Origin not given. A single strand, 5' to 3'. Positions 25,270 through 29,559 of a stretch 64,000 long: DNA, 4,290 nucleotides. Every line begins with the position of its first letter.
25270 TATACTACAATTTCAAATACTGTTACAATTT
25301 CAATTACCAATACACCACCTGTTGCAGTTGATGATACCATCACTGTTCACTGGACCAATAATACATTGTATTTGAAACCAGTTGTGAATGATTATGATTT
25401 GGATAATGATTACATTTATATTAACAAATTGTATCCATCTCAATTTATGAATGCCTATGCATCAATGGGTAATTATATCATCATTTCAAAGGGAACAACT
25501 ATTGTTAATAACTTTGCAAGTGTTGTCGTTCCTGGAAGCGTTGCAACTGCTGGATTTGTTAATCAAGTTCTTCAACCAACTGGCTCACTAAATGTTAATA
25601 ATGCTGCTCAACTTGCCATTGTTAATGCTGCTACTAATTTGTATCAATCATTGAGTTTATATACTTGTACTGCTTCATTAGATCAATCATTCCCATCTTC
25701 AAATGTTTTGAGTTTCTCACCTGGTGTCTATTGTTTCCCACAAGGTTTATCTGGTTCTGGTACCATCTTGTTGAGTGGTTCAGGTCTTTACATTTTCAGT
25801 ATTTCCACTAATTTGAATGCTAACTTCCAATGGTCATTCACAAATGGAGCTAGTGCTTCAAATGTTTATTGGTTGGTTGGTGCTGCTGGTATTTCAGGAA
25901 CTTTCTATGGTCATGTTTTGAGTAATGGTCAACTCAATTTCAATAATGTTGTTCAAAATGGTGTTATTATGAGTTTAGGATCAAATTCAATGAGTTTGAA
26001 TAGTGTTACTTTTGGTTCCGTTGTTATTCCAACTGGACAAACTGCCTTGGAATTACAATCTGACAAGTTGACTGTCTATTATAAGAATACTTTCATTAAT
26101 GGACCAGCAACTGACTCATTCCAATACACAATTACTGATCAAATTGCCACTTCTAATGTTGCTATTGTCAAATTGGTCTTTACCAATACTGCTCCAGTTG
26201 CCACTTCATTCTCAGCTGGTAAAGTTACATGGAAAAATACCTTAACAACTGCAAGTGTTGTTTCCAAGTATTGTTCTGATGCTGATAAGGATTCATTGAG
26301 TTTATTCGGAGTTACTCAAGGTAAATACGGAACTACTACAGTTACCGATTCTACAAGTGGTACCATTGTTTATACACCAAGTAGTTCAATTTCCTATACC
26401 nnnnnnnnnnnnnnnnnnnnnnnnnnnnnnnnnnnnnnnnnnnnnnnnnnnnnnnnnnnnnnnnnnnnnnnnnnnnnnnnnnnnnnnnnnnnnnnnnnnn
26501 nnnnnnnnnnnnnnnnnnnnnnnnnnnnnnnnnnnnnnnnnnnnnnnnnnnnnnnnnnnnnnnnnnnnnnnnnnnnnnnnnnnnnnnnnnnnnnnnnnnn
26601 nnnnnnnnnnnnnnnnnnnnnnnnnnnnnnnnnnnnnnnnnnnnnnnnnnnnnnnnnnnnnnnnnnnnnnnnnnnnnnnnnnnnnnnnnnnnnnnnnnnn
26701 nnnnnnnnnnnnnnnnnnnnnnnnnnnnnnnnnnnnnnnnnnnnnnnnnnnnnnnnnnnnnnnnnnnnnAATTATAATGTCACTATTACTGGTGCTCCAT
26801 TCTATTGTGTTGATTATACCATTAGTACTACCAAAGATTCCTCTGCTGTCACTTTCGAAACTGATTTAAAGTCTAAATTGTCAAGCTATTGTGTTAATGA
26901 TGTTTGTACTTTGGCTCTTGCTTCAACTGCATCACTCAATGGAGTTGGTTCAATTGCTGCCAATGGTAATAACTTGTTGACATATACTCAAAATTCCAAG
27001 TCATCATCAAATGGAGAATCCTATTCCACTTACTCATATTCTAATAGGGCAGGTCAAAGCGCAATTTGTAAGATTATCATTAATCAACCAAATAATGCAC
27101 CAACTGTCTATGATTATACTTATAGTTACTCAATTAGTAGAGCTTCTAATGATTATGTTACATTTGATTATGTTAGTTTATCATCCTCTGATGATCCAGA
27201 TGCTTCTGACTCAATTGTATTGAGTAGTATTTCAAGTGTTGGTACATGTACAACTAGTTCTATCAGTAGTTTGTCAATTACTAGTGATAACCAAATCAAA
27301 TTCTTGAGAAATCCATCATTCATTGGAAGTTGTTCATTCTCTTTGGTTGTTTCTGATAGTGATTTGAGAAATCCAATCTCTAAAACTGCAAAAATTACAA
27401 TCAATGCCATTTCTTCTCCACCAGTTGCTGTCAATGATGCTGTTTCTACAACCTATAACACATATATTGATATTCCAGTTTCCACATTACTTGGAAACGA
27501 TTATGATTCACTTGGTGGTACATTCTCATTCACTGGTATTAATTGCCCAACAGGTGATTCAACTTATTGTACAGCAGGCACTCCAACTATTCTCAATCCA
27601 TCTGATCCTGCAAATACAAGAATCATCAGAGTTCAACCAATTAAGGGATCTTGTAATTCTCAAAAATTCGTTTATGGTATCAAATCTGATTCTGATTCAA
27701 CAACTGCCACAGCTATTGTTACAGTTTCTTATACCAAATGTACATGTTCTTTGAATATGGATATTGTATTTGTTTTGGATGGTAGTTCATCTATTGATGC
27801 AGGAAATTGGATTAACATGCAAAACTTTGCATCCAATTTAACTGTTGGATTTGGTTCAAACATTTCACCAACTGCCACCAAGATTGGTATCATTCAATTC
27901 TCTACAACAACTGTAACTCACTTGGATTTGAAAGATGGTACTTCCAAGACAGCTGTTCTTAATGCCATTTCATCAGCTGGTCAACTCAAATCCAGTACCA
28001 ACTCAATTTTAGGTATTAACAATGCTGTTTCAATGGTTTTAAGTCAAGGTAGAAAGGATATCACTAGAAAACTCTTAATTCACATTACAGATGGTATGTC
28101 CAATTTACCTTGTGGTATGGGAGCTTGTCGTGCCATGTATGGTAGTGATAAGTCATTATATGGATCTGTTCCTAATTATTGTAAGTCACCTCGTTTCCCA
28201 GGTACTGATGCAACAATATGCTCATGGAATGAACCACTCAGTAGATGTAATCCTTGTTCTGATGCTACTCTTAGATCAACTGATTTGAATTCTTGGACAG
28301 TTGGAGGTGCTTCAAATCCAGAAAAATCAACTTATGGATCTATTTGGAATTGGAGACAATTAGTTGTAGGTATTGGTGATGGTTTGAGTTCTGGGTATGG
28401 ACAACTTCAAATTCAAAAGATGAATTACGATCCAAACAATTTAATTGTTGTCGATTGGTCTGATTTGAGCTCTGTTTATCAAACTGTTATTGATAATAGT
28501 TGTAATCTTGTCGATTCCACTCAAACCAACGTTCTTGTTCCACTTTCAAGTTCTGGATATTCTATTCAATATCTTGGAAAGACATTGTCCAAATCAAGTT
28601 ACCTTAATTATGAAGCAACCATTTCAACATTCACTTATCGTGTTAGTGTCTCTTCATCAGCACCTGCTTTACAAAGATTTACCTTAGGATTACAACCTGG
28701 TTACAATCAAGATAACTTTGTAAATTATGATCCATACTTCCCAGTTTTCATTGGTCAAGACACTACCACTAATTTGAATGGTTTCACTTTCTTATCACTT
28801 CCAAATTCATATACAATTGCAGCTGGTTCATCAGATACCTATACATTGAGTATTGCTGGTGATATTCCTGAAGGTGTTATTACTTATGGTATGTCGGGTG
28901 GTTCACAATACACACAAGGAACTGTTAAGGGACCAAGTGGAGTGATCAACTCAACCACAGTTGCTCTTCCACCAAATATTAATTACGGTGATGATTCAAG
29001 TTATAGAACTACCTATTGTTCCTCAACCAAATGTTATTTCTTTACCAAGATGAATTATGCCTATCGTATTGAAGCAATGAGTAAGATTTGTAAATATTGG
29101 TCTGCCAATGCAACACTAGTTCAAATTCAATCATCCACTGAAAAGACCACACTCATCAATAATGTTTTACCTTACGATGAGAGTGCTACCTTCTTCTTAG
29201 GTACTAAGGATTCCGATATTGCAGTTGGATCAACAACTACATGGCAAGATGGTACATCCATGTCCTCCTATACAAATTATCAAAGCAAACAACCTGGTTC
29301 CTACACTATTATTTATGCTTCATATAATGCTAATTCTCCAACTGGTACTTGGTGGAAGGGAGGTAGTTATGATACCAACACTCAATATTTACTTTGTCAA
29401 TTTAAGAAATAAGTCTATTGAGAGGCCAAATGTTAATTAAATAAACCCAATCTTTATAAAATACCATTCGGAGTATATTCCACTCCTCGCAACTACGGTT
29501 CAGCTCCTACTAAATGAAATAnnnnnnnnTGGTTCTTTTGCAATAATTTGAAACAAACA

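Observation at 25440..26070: Ice-binding-protein-like (DUF3494) beta-helix domain inserted between cadherin-like repeats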

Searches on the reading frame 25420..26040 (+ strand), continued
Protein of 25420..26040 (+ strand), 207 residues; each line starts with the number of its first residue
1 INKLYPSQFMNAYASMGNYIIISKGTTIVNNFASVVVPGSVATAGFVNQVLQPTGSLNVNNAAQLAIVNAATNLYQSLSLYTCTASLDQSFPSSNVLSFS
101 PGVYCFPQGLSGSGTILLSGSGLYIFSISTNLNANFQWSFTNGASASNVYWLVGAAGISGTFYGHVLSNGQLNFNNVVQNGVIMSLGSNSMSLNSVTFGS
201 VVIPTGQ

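Call 52: find_related_loci(query=A1, collection=genome_contigs, flank=3000)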
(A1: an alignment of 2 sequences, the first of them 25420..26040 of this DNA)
Query A1 (207 aa) in genome_contigs; peptide patterns used: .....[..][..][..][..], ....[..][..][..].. (x = any residue, [..] = any of these).
76 stretches matched a pattern; 18 encode a relative of the query (tblastn E <= 1e-3); 18 distinct loci.
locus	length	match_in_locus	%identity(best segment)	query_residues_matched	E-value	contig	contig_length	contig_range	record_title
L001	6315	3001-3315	42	75-175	1e-11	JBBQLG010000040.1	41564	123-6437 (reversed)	MAG: Cytophagales bacterium isolate Co_metawrap_517 Cmw_517_k141_16669689_length_41564_cov_9.0000, whole genome shotgun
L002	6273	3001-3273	37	75-156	1e-10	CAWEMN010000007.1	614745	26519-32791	MAG: uncultured Acidobacteriota bacterium isolate MFD05513.bin.2.62 genome assembly, contig: contig_35980, whole genome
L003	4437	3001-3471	30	16-167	6e-10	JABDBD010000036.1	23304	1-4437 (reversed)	MAG: Gammaproteobacteria bacterium isolate BWMinControl_Nextera54_MAG1 3300020741.a:Ga0207030_1049, whole genome shotgun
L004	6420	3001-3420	31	46-170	1e-9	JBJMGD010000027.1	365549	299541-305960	MAG: Terriglobales bacterium isolate H3_18_all_fractions_metab_conc_57_56_18 k255_4765188, whole genome shotgun sequence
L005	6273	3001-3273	36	99-183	2e-9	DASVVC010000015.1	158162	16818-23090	MAG TPA_asm: Telluria sp. isolate SMAG_U3333 k141_37289, whole genome shotgun sequence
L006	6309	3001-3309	35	75-168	1e-8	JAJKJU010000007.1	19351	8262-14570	MAG: Rhizobacter sp. isolate b91_HoplandSoilSeptJan k101_1095260, whole genome shotgun sequence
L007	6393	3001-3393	28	75-206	2e-8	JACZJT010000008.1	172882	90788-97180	MAG: Burkholderiales bacterium isolate MAG26 betaproteobacteria_1_contig_131830, whole genome shotgun sequence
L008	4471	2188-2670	28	35-193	1e-8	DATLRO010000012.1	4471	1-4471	MAG TPA_asm: Vicinamibacterales bacterium isolate SMAG_U13906 k141_979410, whole genome shotgun sequence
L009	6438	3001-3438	27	54-193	2e-7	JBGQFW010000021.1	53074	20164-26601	MAG: Candidatus Methylomirabilia bacterium isolate OBJ2_061818_090_42 k141_1654763_length_53074_cov_19.1437, whole genom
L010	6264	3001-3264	32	75-155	3e-7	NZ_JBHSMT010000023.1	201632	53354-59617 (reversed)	Paraherbaspirillum soli strain KACC 12633 velvet_auto_105_23, whole genome shotgun sequence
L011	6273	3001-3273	35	75-156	5e-7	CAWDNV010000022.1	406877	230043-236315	MAG: uncultured Acidobacteriota bacterium isolate MFD03346.bin.1.149 genome assembly, contig: contig_53254, whole genome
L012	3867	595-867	34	75-156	2e-6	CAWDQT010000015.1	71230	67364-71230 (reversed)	MAG: uncultured Acidobacteriota bacterium isolate MFD03346.bin.3.38 genome assembly, contig: contig_25144, whole genome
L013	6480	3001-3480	28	62-207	2e-6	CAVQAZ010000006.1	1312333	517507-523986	MAG: uncultured Gammaproteobacteria bacterium isolate MFD09964.bin.1.308 genome assembly, contig: contig_4337, whole gen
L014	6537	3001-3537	29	29-202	6e-8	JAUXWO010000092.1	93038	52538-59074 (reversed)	MAG: Vicinamibacterales bacterium isolate C15_maxbin.114_sub C15_k141_98917, whole genome shotgun sequence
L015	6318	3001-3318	29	97-190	5e-6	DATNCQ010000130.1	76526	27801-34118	MAG TPA_asm: Vicinamibacterales bacterium isolate SMAG_U11218 k141_1620515, whole genome shotgun sequence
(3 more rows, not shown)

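Call 64: find_related_loci(query=A5, collection=metagenome_contigs, flank=6000)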
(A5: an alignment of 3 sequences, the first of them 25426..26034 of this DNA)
Query A5 (203 aa) in metagenome_contigs; peptide patterns used: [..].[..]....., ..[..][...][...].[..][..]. (x = any residue, [..] = any of these).
296 stretches matched a pattern; 132 encode a relative of the query (tblastn E <= 1e-3); the best 80 are kept; 80 distinct loci.
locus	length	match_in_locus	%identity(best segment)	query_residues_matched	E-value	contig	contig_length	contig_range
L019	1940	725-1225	35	9-167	2e-16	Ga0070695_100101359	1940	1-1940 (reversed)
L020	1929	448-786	39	52-162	2e-16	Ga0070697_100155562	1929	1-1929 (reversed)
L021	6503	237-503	46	73-159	2e-15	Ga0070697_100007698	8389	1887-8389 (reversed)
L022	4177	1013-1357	37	96-202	6e-15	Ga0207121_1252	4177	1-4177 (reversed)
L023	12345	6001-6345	37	96-202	5e-15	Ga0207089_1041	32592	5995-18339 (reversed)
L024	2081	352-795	37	11-159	6e-15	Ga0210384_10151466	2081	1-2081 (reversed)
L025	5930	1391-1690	43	61-159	1e-14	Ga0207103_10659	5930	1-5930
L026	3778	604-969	34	53-173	1e-14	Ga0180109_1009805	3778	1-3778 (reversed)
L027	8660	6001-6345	37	96-202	2e-14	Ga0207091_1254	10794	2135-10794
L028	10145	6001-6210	47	96-162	3e-14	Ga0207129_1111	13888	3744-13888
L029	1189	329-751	35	61-195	2e-14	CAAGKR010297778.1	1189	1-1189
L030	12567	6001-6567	31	11-196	4e-14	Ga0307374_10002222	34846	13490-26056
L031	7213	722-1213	32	9-167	1e-13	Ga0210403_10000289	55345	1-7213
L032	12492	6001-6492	32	9-167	1e-13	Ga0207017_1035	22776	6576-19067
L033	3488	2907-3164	43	76-159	1e-13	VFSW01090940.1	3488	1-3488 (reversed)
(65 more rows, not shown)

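Call 67: search_protein_families(library=pfam, proteins=[P0121], max_evalue=10)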
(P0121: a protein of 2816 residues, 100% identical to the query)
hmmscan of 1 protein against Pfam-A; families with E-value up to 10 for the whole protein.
P0121 (2816 aa): 6 families
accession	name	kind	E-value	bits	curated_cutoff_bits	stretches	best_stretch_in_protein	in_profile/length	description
PF17963.7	Big_9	-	1.8e-101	333.7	23.6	22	247-330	1-82/89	Bacterial Ig domain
PF17803.7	Cadherin_4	-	1e-82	273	25.1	16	241-301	5-68/71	Bacterial cadherin-like domain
PF17892.7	Cadherin_5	-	2.9e-57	191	26.5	14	1848-1942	2-97/98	Cadherin-like domain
PF00092.34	VWA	-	5.8e-20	72.7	23.8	1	2267-2381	1-116/174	von Willebrand factor type A domain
PF13519.12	VWA_2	-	4.8e-09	37.2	27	1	2268-2378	1-106/107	von Willebrand factor type A domain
PF16184.11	Cadherin_3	-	1.4e-06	28.7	25.5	1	344-437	4-95/106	Cadherin-like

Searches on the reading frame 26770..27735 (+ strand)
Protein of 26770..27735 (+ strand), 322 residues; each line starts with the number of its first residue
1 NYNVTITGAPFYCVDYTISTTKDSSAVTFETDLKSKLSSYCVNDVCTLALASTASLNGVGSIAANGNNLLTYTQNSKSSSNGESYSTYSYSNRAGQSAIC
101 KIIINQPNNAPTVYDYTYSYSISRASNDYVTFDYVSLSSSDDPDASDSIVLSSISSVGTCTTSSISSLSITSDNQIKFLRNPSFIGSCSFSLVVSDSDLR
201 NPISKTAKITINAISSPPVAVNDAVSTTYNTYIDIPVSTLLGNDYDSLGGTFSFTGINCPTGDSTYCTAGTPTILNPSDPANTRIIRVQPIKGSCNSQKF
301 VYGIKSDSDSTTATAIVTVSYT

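Call 39: search_protein_families(library=pfam, proteins=[window:26770-27735:+], max_evalue=1)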
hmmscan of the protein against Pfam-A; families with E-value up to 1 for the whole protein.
window:26770-27735:+ (322 aa): 2 families
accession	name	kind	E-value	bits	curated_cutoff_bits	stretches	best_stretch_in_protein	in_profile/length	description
PF17963.7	Big_9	-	1.8e-12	48.4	23.6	3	216-319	2-88/89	Bacterial Ig domain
PF17803.7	Cadherin_4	-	8.1e-10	39.5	25.1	1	206-260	2-56/71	Bacterial cadherin-like domain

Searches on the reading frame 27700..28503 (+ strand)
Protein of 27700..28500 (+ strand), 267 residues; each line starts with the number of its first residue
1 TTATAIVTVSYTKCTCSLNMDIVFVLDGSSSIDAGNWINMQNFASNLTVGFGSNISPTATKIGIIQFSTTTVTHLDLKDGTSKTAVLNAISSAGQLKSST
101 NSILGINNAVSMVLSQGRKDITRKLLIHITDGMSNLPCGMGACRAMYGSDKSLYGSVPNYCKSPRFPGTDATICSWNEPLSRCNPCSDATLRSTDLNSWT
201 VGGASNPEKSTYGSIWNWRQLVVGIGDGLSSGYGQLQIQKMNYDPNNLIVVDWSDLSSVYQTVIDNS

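Call 39: search_protein_families(library=pfam, proteins=[window:27700-28500:+], max_evalue=1)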
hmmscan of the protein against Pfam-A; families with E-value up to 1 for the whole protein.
window:27700-28500:+ (267 aa): 3 families
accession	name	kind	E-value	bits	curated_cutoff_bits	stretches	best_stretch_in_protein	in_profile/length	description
PF00092.34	VWA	-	3.2e-21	76.7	23.8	1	21-135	1-116/174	von Willebrand factor type A domain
PF13519.12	VWA_2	-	2.7e-10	41.3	27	1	22-132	1-106/107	von Willebrand factor type A domain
PF25472.1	DUF7902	-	0.22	12.2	26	1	69-92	44-67/85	Domain of unknown function (DUF7902)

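Call 78: search_protein_families(library=pfam, proteins=[window:27736-28503:+], max_evalue=0.01)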
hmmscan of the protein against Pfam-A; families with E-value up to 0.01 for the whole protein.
seq(256 aa): 2 families
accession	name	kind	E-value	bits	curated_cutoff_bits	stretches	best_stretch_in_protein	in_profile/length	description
PF00092.34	VWA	-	2.9e-21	76.9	23.8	1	9-123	1-116/174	von Willebrand factor type A domain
PF13519.12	VWA_2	-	2.5e-10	41.4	27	1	10-120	1-106/107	von Willebrand factor type A domain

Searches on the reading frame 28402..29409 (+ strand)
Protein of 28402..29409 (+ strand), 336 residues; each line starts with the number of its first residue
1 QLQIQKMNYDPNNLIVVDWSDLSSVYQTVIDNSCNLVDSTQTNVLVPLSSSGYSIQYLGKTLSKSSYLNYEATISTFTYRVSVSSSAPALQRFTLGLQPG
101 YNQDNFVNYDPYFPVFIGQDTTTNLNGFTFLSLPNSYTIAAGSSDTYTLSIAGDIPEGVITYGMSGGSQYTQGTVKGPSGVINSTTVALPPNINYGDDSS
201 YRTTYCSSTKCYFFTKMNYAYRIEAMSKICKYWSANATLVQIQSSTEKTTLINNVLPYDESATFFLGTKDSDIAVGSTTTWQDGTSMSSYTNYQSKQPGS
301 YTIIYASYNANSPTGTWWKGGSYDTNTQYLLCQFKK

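Call 39: search_protein_families(library=pfam, proteins=[window:28402-29409:+], max_evalue=1)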
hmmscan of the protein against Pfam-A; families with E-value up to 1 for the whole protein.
window:28402-29409:+ (336 aa): 0 families

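Call 54: search_solved_structures(query=window:28402-29409:+, max_evalue=10)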
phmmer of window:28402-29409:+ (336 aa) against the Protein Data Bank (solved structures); distinct sequences matched with E-value up to 10: 4.
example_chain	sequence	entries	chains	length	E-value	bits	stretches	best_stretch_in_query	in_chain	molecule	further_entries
7miz_0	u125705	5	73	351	0.02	17.5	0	164-207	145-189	Microtubule associated protein SPM1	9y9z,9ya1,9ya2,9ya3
7tnq_0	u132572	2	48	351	0.02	17.4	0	164-207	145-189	Microtubule associated protein SPM1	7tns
3ubu_A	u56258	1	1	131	0.1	15.1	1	224-297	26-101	Agglucetin subunit alpha-1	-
6xfq_A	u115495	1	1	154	0.15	14.6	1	211-297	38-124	Snaclec agglucetin subunit alpha-1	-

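Call 55: search_protein_families(library=ncbifam, proteins=[window:28402-29409:+], max_evalue=0.1)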
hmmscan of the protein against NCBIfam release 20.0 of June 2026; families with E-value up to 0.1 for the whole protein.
window:28402-29409:+ (336 aa): 0 families

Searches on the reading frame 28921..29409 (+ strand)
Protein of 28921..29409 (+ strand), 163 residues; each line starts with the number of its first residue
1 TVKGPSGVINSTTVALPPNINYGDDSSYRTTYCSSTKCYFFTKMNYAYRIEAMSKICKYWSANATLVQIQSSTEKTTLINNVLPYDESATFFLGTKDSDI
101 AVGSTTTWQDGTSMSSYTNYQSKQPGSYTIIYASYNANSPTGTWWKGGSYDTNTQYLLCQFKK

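Call 39: search_protein_families(library=pfam, proteins=[window:28990-29409:+], max_evalue=1)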
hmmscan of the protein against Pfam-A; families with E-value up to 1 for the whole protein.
window:28990-29409:+ (140 aa): 0 families

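Call 65: predict_structure(protein=window:28921-29409:+)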
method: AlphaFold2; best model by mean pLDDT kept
length: 163 residues; sequences in the alignment: 1
mean_pLDDT: 41.0   pTM: 0.41
mean pLDDT of the five models: 41.0, 39.6, 39.4, 38.9, 30.8
residues with pLDDT >= 90: 0; 70-90: 0; 50-70: 48; < 50: 115
segments of 3 or more residues with pLDDT < 50: 1-20, 22-28, 33-36, 45-48, 79-154
pLDDT, mean of each block of 10 residues (from residue 1): 28 39 48 52 52 56 56 50 39 36 29 30 26 31 32 50 49
secondary structure, 60 per line:
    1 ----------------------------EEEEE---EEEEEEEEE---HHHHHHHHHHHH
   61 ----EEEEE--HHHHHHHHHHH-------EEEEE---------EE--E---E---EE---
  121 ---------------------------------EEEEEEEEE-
elements in order: E29-33 E37-45 H49-60 E65-69 H72-82 E90-94 E154-162
